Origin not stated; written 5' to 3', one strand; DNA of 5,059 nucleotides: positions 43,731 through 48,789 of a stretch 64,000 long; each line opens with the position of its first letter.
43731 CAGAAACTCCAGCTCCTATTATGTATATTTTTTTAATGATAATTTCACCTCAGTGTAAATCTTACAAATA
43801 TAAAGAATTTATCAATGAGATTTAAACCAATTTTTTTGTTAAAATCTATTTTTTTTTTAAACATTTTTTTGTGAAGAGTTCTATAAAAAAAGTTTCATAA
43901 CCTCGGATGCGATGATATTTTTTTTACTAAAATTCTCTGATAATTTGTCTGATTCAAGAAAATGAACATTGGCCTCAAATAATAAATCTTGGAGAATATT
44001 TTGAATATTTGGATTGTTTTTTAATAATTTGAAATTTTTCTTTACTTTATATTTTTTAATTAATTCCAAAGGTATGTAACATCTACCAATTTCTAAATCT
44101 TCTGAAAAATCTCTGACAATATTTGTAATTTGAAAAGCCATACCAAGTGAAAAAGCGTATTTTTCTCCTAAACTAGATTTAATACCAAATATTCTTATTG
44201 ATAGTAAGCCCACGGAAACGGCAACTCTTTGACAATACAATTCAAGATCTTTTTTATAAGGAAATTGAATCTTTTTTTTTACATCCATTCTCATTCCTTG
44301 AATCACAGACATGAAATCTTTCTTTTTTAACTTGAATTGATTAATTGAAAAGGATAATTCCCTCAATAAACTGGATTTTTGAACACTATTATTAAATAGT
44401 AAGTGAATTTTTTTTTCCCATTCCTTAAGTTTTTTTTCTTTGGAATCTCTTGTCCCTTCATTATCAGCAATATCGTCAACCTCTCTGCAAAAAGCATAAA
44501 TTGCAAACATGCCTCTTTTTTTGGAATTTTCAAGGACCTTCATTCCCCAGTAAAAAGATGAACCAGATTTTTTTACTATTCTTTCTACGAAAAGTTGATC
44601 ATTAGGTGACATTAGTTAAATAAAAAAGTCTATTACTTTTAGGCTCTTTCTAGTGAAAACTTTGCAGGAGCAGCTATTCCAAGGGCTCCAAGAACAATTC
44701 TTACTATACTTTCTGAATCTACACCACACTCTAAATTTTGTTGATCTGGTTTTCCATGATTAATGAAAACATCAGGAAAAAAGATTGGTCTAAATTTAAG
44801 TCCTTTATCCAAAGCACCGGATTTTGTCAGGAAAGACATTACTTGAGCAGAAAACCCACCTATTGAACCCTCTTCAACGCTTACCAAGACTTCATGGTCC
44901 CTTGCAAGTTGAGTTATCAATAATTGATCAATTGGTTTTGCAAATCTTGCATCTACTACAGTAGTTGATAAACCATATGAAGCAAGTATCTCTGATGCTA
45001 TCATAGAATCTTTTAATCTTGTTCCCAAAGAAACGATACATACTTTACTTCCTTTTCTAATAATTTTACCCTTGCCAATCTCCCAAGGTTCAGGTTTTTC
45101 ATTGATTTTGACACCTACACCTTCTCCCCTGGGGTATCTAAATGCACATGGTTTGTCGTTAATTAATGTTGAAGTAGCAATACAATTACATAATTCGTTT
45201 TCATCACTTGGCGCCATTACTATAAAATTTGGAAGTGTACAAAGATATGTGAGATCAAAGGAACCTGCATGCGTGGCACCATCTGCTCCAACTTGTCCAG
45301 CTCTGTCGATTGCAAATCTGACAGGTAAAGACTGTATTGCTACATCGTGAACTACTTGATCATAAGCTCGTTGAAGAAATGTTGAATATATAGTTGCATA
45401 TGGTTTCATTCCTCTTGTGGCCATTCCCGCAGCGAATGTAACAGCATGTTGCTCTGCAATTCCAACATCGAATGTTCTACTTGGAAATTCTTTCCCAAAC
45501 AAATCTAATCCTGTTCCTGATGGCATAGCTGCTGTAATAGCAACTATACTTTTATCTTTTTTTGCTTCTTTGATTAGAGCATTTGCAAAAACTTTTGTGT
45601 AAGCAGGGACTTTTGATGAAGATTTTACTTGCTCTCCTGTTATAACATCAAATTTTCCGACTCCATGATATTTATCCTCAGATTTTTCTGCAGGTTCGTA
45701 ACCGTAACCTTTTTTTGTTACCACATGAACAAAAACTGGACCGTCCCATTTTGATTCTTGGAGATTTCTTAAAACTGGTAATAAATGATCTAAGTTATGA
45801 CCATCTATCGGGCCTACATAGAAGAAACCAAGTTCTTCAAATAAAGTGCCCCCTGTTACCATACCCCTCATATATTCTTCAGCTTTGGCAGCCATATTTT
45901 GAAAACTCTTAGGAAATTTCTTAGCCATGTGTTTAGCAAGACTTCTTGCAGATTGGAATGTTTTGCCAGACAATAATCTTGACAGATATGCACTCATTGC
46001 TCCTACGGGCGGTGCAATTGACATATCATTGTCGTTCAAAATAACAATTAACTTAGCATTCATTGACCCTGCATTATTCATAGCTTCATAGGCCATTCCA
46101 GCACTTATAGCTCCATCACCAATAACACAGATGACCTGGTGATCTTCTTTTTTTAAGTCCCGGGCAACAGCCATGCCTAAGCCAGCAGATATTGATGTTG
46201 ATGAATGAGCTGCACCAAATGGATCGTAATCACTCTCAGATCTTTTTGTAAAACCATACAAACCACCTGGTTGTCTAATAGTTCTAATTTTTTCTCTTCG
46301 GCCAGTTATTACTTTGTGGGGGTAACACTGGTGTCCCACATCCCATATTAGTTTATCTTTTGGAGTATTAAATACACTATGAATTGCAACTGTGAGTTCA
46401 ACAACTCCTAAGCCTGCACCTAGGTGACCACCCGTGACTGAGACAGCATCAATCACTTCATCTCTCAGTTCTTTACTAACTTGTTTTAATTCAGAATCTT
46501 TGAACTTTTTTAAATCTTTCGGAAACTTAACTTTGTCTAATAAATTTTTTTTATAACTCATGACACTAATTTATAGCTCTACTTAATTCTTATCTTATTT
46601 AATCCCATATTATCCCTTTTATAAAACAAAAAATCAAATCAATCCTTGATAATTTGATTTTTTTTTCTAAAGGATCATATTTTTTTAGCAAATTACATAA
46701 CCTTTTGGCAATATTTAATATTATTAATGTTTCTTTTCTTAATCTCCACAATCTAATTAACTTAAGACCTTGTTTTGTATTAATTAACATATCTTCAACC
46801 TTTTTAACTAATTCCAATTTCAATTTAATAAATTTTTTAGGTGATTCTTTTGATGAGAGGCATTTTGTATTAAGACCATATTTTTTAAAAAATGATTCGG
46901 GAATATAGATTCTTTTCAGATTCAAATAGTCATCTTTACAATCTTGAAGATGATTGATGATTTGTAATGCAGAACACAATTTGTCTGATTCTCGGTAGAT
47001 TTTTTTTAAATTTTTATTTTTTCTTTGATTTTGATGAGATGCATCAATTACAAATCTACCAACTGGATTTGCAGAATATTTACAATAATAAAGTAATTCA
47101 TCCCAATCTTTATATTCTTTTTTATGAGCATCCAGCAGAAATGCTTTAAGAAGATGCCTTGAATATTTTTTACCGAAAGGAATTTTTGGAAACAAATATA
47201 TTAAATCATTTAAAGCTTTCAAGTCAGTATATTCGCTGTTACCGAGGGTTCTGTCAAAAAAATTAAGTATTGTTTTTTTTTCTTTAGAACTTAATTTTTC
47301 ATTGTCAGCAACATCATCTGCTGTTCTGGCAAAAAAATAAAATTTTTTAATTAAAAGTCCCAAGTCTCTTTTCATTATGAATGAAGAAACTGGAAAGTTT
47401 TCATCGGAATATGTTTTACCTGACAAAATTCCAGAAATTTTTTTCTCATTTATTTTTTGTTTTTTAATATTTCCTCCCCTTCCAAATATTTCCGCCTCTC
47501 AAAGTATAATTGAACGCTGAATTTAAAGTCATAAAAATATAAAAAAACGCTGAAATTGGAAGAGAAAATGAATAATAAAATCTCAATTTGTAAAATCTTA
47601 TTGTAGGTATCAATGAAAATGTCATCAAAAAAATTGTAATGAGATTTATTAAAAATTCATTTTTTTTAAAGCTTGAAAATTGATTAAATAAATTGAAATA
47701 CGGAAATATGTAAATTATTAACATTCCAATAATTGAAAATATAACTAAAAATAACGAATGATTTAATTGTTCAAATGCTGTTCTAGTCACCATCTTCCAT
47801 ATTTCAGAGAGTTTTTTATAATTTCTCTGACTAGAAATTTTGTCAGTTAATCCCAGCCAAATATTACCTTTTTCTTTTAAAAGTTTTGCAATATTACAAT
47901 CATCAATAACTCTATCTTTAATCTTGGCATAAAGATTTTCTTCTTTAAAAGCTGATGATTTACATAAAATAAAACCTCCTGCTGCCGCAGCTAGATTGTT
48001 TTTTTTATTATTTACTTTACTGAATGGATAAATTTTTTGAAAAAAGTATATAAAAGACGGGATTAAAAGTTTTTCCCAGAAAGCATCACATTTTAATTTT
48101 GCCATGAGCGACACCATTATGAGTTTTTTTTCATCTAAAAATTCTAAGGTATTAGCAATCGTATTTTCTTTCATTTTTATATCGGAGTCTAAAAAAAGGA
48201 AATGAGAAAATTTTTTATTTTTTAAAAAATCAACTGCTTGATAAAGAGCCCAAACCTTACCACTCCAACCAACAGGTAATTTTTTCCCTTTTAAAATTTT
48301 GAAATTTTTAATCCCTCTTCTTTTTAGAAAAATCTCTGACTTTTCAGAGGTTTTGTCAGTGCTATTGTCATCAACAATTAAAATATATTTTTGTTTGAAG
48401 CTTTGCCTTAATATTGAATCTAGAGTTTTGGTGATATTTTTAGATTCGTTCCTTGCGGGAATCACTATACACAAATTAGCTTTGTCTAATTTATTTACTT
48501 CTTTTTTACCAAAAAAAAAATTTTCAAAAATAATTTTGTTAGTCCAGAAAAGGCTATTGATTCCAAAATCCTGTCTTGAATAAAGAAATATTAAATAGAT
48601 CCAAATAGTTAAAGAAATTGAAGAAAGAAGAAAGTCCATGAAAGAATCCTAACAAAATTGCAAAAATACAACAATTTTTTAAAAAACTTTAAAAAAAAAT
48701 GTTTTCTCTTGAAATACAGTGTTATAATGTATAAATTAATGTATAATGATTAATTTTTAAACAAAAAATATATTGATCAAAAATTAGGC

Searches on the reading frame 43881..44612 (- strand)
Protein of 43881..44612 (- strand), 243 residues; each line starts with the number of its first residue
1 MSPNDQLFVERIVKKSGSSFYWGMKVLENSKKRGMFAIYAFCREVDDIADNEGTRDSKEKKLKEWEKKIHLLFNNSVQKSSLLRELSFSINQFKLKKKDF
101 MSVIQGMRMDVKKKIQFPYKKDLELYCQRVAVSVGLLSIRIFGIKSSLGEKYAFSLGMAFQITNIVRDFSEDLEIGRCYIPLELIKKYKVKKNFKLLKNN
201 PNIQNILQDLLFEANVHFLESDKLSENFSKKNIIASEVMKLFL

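Call 37: search_protein_families(library=pfam, proteins=[window:43881-44612:-], max_evalue=0.001)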
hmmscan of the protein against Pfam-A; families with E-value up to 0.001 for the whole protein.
window:43881-44612:- (243 aa): 1 family
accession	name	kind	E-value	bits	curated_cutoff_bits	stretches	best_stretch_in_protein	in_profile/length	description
PF00494.24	SQS_PSY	-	1.8e-54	185.6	26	1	13-230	1-224/263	Squalene/phytoene synthase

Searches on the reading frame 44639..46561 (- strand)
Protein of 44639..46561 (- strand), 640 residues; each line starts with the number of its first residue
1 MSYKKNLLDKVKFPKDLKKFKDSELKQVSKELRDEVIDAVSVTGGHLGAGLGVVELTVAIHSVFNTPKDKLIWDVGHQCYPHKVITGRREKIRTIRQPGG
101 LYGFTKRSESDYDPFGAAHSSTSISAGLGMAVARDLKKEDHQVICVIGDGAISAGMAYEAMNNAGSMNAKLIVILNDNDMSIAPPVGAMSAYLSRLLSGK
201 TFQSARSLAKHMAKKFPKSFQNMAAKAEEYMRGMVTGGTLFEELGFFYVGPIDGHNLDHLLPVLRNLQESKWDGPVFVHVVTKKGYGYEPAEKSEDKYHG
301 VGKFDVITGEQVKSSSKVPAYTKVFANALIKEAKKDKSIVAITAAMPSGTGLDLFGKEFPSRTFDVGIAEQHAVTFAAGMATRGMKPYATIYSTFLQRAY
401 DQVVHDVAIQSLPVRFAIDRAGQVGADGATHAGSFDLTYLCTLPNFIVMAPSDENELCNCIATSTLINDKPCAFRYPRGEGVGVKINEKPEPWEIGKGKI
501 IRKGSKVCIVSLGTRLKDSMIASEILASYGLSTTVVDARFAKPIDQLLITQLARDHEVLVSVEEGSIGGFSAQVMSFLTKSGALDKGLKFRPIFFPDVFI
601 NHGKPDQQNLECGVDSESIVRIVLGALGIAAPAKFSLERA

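Call 37: search_protein_families(library=pfam, proteins=[window:44639-46561:-], max_evalue=0.001)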
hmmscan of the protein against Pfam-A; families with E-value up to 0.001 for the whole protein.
window:44639-46561:- (640 aa): 6 families
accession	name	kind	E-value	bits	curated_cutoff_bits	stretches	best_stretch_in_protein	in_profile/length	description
PF13292.11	DXP_synthase_N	-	2.1e-119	398.3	21.2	1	8-282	1-274/274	1-deoxy-D-xylulose-5-phosphate synthase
PF02779.29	Transket_pyr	-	1.5e-45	155.4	27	1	319-480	3-171/174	Transketolase, pyrimidine binding domain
PF02780.25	Transketolase_C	-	2.8e-24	85.8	25.9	1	496-619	1-124/124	Transketolase, C-terminal domain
PF00676.26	E1_dh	-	2.5e-07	30.4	22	1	119-184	104-167/300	Dehydrogenase E1 component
PF00456.26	Transketolase_N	-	3e-06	26.9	22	1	137-183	141-188/334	Transketolase, thiamine diphosphate binding domain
PF02775.26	TPP_enzyme_C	-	2.5e-05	24.6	21.9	1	122-180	32-84/151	Thiamine pyrophosphate enzyme, C-terminal TPP binding domain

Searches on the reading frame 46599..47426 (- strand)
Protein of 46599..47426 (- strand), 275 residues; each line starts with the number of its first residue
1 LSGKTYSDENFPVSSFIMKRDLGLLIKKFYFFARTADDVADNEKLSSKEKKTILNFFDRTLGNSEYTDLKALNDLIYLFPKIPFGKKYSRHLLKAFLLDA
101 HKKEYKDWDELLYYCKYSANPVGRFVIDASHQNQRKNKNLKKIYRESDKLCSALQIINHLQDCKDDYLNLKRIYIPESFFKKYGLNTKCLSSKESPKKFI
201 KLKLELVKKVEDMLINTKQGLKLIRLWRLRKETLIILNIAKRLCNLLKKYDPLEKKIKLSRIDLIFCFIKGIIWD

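Call 37: search_protein_families(library=pfam, proteins=[window:46599-47426:-], max_evalue=0.001)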
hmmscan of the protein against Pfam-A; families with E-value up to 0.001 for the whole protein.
window:46599-47426:- (275 aa): 1 family
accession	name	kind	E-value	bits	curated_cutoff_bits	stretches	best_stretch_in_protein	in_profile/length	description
PF00494.24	SQS_PSY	-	1.5e-36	126.9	26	1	7-261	4-261/263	Squalene/phytoene synthase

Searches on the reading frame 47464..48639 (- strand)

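Call 37: search_protein_families(library=pfam, proteins=[window:47464-48639:-], max_evalue=0.001)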
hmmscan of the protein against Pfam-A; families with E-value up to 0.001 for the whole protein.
window:47464-48639:- (391 aa): 3 families
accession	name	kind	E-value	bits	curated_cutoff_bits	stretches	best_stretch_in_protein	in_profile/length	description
PF00535.33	Glycos_transf_2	-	6.9e-21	75.3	23.3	1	57-233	1-166/168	Glycosyl transferase family 2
PF13506.12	Glyco_transf_21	-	1.5e-07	31.5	21.7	1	122-282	12-167/174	Glycosyl transferase family 21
PF13641.12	Glyco_tranf_2_3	-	6.7e-06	26.7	27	1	56-184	3-127/230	Glycosyltransferase like family 2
